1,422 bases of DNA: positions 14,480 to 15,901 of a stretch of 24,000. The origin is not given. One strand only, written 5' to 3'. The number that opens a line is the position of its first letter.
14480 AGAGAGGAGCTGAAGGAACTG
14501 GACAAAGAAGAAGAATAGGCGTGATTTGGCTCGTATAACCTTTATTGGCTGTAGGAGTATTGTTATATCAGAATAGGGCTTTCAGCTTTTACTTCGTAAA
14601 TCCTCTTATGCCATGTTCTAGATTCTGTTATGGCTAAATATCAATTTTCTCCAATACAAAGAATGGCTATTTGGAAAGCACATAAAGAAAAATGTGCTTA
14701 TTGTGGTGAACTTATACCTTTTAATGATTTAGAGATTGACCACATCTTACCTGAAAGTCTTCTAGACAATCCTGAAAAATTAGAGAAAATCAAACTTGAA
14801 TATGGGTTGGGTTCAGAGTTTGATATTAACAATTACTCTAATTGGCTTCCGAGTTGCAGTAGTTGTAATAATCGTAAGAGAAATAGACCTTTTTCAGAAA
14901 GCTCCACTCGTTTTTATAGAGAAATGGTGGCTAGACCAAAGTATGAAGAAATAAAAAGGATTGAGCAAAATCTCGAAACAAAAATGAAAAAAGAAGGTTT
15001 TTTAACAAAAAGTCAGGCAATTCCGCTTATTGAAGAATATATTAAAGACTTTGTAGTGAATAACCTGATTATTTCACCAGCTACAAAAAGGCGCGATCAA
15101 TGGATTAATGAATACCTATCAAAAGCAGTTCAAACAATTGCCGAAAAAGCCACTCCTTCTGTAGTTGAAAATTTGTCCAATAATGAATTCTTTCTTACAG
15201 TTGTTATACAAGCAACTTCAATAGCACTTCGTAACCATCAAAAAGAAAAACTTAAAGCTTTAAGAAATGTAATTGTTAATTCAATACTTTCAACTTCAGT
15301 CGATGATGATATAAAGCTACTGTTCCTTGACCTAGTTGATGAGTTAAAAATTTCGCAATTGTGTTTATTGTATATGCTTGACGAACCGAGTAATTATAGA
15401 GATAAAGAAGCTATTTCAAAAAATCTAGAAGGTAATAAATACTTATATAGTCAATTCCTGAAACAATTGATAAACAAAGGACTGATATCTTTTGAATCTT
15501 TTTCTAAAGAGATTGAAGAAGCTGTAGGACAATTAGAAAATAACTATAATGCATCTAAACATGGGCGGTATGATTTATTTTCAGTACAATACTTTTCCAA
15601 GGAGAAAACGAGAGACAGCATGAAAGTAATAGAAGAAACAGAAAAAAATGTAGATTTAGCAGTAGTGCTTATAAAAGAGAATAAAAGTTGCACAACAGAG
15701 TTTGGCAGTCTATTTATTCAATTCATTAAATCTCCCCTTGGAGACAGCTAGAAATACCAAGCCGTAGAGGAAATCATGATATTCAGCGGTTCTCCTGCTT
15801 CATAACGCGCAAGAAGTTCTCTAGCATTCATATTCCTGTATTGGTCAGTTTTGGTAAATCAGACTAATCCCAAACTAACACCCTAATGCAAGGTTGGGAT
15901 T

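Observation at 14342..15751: RHH protein plus HNH nuclease fused to an unassignable ~270-aa domain: candidate undescribed defence or toxin-antitoxin-like module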

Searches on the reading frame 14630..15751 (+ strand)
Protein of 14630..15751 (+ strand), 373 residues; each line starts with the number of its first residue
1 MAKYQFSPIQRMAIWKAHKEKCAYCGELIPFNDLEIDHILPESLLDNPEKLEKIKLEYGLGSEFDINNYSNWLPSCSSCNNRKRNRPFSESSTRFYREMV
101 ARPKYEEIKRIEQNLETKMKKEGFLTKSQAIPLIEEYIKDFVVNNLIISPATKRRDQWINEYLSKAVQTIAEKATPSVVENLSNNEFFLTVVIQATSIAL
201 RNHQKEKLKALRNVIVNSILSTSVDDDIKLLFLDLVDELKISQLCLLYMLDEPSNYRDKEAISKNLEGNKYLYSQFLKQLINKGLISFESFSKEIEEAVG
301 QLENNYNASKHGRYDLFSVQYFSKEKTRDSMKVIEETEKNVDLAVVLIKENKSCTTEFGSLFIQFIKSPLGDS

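Call 3: search_protein_families(library=pfam, proteins=[window:14630-15751:+], max_evalue=1)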
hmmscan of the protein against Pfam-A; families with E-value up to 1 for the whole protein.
window:14630-15751:+ (373 aa): 6 families
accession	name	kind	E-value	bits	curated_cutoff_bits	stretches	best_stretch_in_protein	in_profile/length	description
PF01844.29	HNH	-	5.3e-07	30.1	21.4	2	22-44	1-24/47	HNH endonuclease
PF14279.12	HNH_5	-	7.6e-06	26.2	27.5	1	22-44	1-23/56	HNH endonuclease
PF13395.12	HNH_4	-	0.00013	22.3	22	1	22-44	1-28/54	HNH endonuclease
PF19867.5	DUF6340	-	0.016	14.9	26.4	1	142-222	6-90/258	Family of unknown function (DUF6340)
PF00676.26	E1_dh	-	0.19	11.1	22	1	249-310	232-292/300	Dehydrogenase E1 component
PF13113.11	DUF3970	-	0.75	10.5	21.1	0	293-309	11-27/55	Protein of unknown function (DUF3970)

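Call 4: search_protein_families(library=padloc, proteins=[window:14630-15751:+], max_evalue=1)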
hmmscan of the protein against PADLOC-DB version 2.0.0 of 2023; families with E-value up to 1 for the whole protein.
window:14630-15751:+ (373 aa): 19 families
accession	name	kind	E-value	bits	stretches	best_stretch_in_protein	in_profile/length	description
PDLC00339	PtuB1|PtuB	-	4.7e-06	24.6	1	13-94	58-138/261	Unknown function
PDLC00328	PtuB1|PtuB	-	6.2e-06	23.9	1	14-86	55-120/295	Unknown function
PDLC00316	PtuB1|PtuB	-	6.3e-06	24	1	16-95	61-134/301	Unknown function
PDLC01256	Cas9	-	7e-06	23.1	1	9-44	501-539/711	"CAS-II-A,CAS-II-B,CAS-II-C; effector__SPE"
PDLC00973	Cas9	-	1e-05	22.3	1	9-44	594-635/830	CRISPR subtype II RNA-guided endonuclease Cas9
PDLC00288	PtuA1|PtuA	-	2e-05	21.4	1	13-166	58-208/733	AAA ATPase domain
PDLC00315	PtuB1|PtuB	-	3.5e-05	21.7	1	20-95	31-88/227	Unknown function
PDLC00330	PtuB1|PtuB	-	0.00013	19.9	1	16-85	50-111/271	Unknown function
PDLC04248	PDC-M01B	-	0.00021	19.3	1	70-90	65-85/216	-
PDLC00319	PtuB1|PtuB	-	0.00035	18.2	1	14-114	63-159/310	Unknown function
PDLC00332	PtuB1|PtuB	-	0.0017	16.2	1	13-185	41-189/212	Unknown function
PDLC00329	PtuB1|PtuB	-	0.0018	15.7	1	17-100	61-136/331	Unknown function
PDLC04264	PDC-M01B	-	0.0025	15.6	1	71-93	132-154/282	-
PDLC04256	PDC-M01B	-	0.0029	15.2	1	70-92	137-159/285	-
PDLC00336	PtuB1|PtuB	-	0.0086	13.7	2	68-85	96-113/250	Unknown function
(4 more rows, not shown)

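Call 5: search_protein_families(library=ncbifam, proteins=[window:14630-15751:+], max_evalue=1)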
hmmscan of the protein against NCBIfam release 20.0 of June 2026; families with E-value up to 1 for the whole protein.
window:14630-15751:+ (373 aa): 2 families
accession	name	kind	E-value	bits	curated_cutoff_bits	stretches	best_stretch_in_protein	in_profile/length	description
NF040563.1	guided_IscB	equivalog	0.036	13.2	175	0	11-43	184-214/314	RNA-guided endonuclease IscB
TIGR02646.1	TIGR02646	subfamily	0.093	12.8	52.15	1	15-47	20-51/144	retron system putative HNH endonuclease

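Call 6: find_homologous_proteins(query=window:14630-15751:+)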
Query window:14630-15751:+ (373 aa): 36 proteins with E <= 0.001 among 4770 candidates.
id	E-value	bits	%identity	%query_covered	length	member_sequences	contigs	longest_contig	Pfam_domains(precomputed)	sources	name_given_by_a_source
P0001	2.0e-233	792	100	97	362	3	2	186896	PF01844.30,PF14279.13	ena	-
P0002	6.4e-139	481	63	100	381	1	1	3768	PF01844.30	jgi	jgi:hypothetical protein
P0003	6.3e-132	458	60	100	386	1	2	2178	PF01844.30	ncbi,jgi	jgi:hypothetical protein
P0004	1.4e-130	454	58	100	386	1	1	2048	PF01844.30,PF14279.13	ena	-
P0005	1.7e-128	447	58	100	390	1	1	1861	-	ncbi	-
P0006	3.1e-128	446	60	100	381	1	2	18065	PF07510.17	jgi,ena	jgi:5-methylcytosine-specific restriction endonuclease McrA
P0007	3.4e-128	446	60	100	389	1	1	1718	PF07510.17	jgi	-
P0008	3.4e-128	446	60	100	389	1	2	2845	PF07510.17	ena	-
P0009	5.3e-127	442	59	100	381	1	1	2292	PF07510.17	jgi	jgi:5-methylcytosine-specific restriction endonuclease McrA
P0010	8.7e-127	441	58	100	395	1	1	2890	-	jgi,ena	jgi:hypothetical protein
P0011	3.6e-122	426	59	97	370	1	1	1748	PF07510.17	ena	-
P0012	1.3e-118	414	73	71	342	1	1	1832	PF01844.30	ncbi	-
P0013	7.7e-118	412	55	100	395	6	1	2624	-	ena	-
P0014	1.2e-117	411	62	77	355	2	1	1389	PF13395.13,PF01844.30,PF14279.13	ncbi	-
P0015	4.1e-117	409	61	77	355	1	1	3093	-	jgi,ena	jgi:hypothetical protein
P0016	4.9e-117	409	62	77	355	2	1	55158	-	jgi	jgi:hypothetical protein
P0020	8.8e-106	372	55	77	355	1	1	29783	PF01844.30,PF14279.13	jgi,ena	jgi:hypothetical protein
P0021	4.5e-104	367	51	99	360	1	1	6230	PF13395.13,PF01844.30,PF14279.13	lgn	-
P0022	5.0e-103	363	56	77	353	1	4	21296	PF13395.13,PF01844.30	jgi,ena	jgi:hypothetical protein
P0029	3.2e-43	167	43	61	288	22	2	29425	-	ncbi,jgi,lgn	jgi:hypothetical protein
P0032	2.6e-24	104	48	33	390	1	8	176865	-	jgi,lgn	jgi:hypothetical protein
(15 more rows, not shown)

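Call 8: find_encoding_contigs(protein=P0016, flank=6000, max_places=3)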
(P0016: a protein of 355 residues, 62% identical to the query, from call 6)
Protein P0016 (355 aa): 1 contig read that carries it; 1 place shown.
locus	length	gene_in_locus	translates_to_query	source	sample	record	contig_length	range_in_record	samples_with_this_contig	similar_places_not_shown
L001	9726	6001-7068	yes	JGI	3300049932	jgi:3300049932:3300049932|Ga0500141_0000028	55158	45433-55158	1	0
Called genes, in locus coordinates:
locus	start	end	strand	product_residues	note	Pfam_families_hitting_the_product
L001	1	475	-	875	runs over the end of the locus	PF02861:Clp_N, PF23569:NBD_SMAX1 (weak), PF00004:AAA, PF17871:AAA_lid_9, PF07724:AAA_2, PF00004:AAA, PF07728:AAA_5, PF10431:ClpB_D2-small, +8 more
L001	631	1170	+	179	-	PF13302:Acetyltransf_3, PF00583:Acetyltransf_1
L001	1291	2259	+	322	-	-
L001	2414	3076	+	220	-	-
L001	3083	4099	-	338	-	PF17728:BsuBI_PstI_RE_N, PF06616:BsuBI_PstI_RE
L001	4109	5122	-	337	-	PF00145:DNA_methylase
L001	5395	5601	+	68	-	-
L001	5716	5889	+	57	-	-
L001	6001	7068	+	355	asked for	-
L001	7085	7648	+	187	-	PF05685:Uma2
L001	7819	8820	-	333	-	PF08240:ADH_N, PF00107:ADH_zinc_N, PF13602:ADH_zinc_N_2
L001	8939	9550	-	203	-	PF02798:GST_N (weak), PF13409:GST_N_2 (weak), PF00043:GST_C (weak)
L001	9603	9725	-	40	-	?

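Call 9: find_encoding_contigs(protein=P0020, flank=6000, max_places=3)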
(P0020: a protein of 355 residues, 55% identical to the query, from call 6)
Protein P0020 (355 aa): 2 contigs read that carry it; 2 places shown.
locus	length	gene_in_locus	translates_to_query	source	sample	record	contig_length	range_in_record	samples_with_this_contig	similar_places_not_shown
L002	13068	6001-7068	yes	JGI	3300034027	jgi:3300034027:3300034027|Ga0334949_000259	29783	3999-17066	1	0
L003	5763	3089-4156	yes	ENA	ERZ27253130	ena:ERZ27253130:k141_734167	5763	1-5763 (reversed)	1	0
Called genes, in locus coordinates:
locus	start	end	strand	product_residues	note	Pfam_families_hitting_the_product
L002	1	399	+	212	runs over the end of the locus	-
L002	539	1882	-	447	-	PF01385:OrfB_IS605, PF07282:Cas12f1-like_TNB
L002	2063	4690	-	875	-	PF02861:Clp_N, PF23569:NBD_SMAX1 (weak), PF00004:AAA, PF17871:AAA_lid_9, PF07724:AAA_2, PF00004:AAA, PF07728:AAA_5, PF10431:ClpB_D2-small, +9 more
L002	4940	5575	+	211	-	PF04313:HSDR_N (faint)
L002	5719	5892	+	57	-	-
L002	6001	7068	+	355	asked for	PF01844:HNH (faint), PF14279:HNH_5 (faint)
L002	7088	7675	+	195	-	PF05685:Uma2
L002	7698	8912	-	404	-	PF01937:ARMT1-like_dom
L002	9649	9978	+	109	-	PF00583:Acetyltransf_1, PF13508:Acetyltransf_7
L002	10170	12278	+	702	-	PF05016:ParE_toxin (weak), PF00580:UvrD-helicase, PF01443:Viral_helicase1 (faint), PF13245:AAA_19, PF13401:AAA_22 (faint), PF24883:NPHP3_N (faint), PF13361:UvrD_C, PF13538:UvrD_C_2 (faint)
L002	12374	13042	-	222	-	PF00475:IGPD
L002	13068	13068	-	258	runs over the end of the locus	PF00106:adh_short, PF13561:adh_short_C2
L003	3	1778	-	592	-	?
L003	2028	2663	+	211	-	PF04313:HSDR_N (faint)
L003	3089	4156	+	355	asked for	PF01844:HNH (faint), PF14279:HNH_5 (faint)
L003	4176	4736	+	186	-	PF05685:Uma2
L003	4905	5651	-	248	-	PF08291:Peptidase_M15_3, PF05951:Peptidase_M15_2 (weak)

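Call 10: find_encoding_contigs(protein=P0006, flank=6000, max_places=3)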
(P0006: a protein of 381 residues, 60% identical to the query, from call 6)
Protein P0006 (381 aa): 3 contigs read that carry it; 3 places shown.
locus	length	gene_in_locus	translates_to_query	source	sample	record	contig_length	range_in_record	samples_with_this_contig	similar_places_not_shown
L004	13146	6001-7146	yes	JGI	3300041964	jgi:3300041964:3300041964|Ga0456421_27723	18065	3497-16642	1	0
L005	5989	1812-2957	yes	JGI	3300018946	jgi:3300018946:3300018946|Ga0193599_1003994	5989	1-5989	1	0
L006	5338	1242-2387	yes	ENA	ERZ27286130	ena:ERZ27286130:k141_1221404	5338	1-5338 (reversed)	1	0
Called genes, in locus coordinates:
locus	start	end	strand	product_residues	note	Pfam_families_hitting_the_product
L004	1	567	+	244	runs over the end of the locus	-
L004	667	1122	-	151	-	PF00486:Trans_reg_C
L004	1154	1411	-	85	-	PF00072:Response_reg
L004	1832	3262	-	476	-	PF00158:Sigma54_activat (weak), PF00004:AAA, PF07724:AAA_2, PF07728:AAA_5, PF10431:ClpB_D2-small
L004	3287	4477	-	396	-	PF02861:Clp_N, PF13191:AAA_16 (faint), PF05621:TniB (faint), PF23569:NBD_SMAX1 (weak), PF00004:AAA, PF17871:AAA_lid_9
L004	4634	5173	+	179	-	PF13302:Acetyltransf_3, PF00583:Acetyltransf_1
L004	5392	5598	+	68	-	-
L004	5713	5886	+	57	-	-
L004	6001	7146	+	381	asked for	PF07510:GmrSD_C (faint)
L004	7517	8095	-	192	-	PF00145:DNA_methylase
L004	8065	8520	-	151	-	PF00145:DNA_methylase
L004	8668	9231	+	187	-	PF05685:Uma2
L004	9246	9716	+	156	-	-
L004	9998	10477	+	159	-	-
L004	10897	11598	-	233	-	PF02798:GST_N, PF13417:GST_N_3, PF13409:GST_N_2, PF00043:GST_C (weak), PF13410:GST_C_2 (faint)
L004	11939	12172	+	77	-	-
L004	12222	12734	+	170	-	PF12787:EcsC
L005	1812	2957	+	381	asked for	PF07510:GmrSD_C (faint)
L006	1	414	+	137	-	?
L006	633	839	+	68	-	-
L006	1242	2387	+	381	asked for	PF07510:GmrSD_C (faint)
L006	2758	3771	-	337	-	PF00145:DNA_methylase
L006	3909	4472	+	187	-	PF05685:Uma2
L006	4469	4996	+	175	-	-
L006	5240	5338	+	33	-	?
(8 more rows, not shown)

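Call 12: find_encoding_contigs(protein=P0029, flank=6000, max_places=4)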
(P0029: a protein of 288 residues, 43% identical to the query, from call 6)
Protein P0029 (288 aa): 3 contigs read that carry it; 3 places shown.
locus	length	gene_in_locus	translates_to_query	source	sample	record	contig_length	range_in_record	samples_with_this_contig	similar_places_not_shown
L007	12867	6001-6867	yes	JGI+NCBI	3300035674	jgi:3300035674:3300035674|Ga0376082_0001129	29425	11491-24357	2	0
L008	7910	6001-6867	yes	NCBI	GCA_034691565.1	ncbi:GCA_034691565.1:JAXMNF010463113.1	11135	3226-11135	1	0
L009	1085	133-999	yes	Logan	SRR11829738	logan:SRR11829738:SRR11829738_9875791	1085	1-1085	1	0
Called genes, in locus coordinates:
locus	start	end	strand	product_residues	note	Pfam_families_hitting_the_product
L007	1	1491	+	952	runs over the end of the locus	PF06634:DUF1156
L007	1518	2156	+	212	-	PF04313:HSDR_N (weak)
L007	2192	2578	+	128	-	PF05635:23S_rRNA_IVP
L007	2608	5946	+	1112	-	PF18731:HEPN_Swt1, PF04465:DUF499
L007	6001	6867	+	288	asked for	-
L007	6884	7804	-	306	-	PF02195:ParB_N, PF17762:HTH_ParB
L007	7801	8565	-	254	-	PF01656:CbiA, PF02374:ArsA_ATPase (weak), PF06564:CBP_BcsQ, PF09140:MipZ (faint), PF10609:ParA, PF13614:AAA_31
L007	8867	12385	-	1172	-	PF14516:AAA_35, PF08662:eIF2A, PF23381:Beta-prop_IFT122_1st, PF24805:EIF3I, PF24814:WD40_Prp19, PF25173:Beta-prop_WDR3_1st, PF25174:Beta-prop_THOC3, PF25175:Beta-prop_WDR5, +100 more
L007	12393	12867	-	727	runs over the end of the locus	PF13365:Trypsin_2, PF13676:TIR_2, PF14516:AAA_35, PF13401:AAA_22 (weak)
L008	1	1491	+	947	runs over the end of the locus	PF06634:DUF1156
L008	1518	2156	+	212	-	PF04313:HSDR_N (weak)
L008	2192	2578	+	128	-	PF05635:23S_rRNA_IVP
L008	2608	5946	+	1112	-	PF18731:HEPN_Swt1, PF04465:DUF499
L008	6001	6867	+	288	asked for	-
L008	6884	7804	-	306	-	PF02195:ParB_N, PF17762:HTH_ParB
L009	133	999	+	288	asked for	-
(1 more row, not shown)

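Call 13: find_encoding_contigs(protein=P0032, flank=6000, max_places=4)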
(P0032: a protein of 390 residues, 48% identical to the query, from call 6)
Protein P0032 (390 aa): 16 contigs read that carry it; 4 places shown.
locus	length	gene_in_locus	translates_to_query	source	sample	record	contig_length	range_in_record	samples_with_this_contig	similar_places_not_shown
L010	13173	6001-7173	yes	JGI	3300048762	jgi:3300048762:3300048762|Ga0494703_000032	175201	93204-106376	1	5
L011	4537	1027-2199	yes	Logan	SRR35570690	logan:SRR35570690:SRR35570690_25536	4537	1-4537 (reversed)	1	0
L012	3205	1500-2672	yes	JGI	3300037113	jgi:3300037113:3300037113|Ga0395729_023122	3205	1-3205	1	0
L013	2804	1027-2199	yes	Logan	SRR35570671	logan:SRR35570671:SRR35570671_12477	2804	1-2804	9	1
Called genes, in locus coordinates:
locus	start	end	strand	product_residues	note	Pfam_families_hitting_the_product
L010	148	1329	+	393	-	PF00356:LacI, PF00532:Peripla_BP_1, PF13407:Peripla_BP_4, PF13377:Peripla_BP_3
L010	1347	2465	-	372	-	PF01758:SBF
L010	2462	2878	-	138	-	PF01022:HTH_5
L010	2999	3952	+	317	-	PF01135:PCMT (weak), PF01209:Ubie_methyltran, PF06325:PrmA (weak), PF13489:Methyltransf_23, PF13649:Methyltransf_25, PF13847:Methyltransf_31, PF08241:Methyltransf_11, PF08242:Methyltransf_12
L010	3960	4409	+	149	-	PF01451:LMWPc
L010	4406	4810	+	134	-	PF01451:LMWPc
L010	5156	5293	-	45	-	-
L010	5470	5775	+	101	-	-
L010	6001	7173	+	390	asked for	-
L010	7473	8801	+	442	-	PF02445:NadA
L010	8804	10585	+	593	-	PF00890:FAD_binding_2, PF01266:DAO, PF07992:Pyr_redox_2 (faint), PF02910:Succ_DH_flav_C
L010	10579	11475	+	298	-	PF02749:QRPTase_N, PF01729:QRPTase_C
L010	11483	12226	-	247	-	-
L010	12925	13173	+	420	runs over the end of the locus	PF12704:MacB_PCD, PF02687:FtsX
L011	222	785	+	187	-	-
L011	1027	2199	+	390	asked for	-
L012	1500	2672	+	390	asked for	-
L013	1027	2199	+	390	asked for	-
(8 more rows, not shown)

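Call 14: search_protein_representatives(protein=window:14630-15748:+)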
Query: 373 residues. Proteins with E-value up to 0.001 (for the whole library): 3218; up to 1e-10: 1220; up to 1e-30: 11. The best 150 are listed.
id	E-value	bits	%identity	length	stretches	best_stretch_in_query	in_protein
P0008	1.1e-128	445.9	62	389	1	1-373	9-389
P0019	4.5e-109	381.4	58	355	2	1-278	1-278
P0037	2.0e-101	356.2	83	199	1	1-190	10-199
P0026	7.9e-55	203.0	65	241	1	119-265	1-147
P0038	2.2e-50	188.4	46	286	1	144-373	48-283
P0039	1.6e-38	149.3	52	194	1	193-373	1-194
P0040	4.1e-35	138.2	39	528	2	2-91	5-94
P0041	1.3e-32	130.0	51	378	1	1-126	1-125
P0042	1.4e-32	129.9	47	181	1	1-129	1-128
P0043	1.4e-32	129.8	48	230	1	1-144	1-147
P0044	2.0e-32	129.3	35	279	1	144-370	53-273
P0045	5.6e-30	121.3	50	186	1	142-262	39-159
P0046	6.9e-30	121.0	50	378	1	1-126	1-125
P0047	8.1e-29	117.5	53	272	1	143-258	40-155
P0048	9.9e-29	117.2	39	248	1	1-172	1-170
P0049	3.1e-28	115.6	43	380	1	1-147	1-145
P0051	4.5e-26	108.4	34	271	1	130-372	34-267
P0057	4.4e-25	105.2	42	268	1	137-264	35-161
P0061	2.9e-24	102.5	44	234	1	127-269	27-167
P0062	3.1e-24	102.4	42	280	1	144-270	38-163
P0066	1.2e-23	100.4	40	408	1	1-125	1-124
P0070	1.6e-22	96.8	44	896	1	6-123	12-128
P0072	4.2e-22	95.4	42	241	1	141-258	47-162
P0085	2.1e-21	93.1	41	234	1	131-262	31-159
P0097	6.7e-21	91.4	37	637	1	1-131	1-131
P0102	7.6e-21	91.2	37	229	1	142-295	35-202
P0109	1.4e-20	90.3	42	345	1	118-250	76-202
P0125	3.6e-20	89.0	38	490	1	1-122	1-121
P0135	7.2e-20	88.0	43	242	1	145-264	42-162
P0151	2.3e-19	86.4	43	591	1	7-125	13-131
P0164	3.8e-19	85.7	42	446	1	2-92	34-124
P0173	5.7e-19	85.1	34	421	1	1-119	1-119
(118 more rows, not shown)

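Call 17: search_protein_families(library=pfam, proteins=[P0038, P0044, P0051, P0057, P0061, P0062, P0072, P0085, P0102, P0109], max_evalue=0.1)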
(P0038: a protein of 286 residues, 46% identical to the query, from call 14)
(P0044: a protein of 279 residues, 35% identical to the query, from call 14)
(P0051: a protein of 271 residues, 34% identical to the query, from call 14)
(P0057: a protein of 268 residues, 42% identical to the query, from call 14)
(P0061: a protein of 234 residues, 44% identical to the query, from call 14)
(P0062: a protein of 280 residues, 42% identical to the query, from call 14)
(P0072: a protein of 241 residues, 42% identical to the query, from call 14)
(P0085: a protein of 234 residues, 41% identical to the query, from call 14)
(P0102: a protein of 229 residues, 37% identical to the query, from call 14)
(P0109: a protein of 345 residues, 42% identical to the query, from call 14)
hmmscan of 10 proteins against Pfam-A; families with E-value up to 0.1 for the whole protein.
P0038 (286 aa): 0 families

P0044 (279 aa): 0 families

P0051 (271 aa): 5 families
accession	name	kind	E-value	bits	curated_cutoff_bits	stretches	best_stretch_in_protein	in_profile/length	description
PF05184.20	SapB_1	-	0.0042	17.5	25.2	1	206-225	13-32/38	Saposin-like type B, region 1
PF17931.6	TetR_C_23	-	0.027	15.1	29.1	0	136-190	4-59/127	Tetracyclin repressor-like, C-terminal domain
PF05904.16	DUF863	-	0.037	12.8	25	1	55-149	374-472/941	Plant protein of unknown function (DUF863)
PF09753.14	Use1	-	0.052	13.6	38.3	1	52-121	22-88/243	Membrane fusion protein Use1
PF11650.14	P22_Tail-4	-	0.075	13.6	21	0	121-211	29-115/159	P22 tail accessory factor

P0057 (268 aa): 0 families

P0061 (234 aa): 0 families

P0062 (280 aa): 1 family
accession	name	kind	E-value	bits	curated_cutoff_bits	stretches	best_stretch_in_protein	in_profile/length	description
PF11363.13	DUF3164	-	0.067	13.2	23.7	0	41-85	14-58/194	Protein of unknown function (DUF3164)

P0072 (241 aa): 0 families

P0085 (234 aa): 2 families
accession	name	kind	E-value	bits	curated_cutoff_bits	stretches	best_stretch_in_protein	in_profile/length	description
PF23952.1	LRR_EndoS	-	0.042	14.5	27.9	1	63-147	39-114/116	Endo-beta-N-acetylglucosaminidase EndoS LRR domain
PF06841.18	Phage_T4_gp19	-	0.093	13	28.2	0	55-122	66-131/134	T4-like virus tail tube protein gp19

P0102 (229 aa): 0 families

P0109 (345 aa): 2 families
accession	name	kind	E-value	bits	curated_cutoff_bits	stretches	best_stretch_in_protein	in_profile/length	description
PF03945.19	Endotoxin_N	-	0.022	14.9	21.3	1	80-196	4-111/223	delta endotoxin, N-terminal domain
PF13750.12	Big_3_3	-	0.075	13.1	27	0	49-102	48-101/157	Bacterial Ig-like domain (group 3)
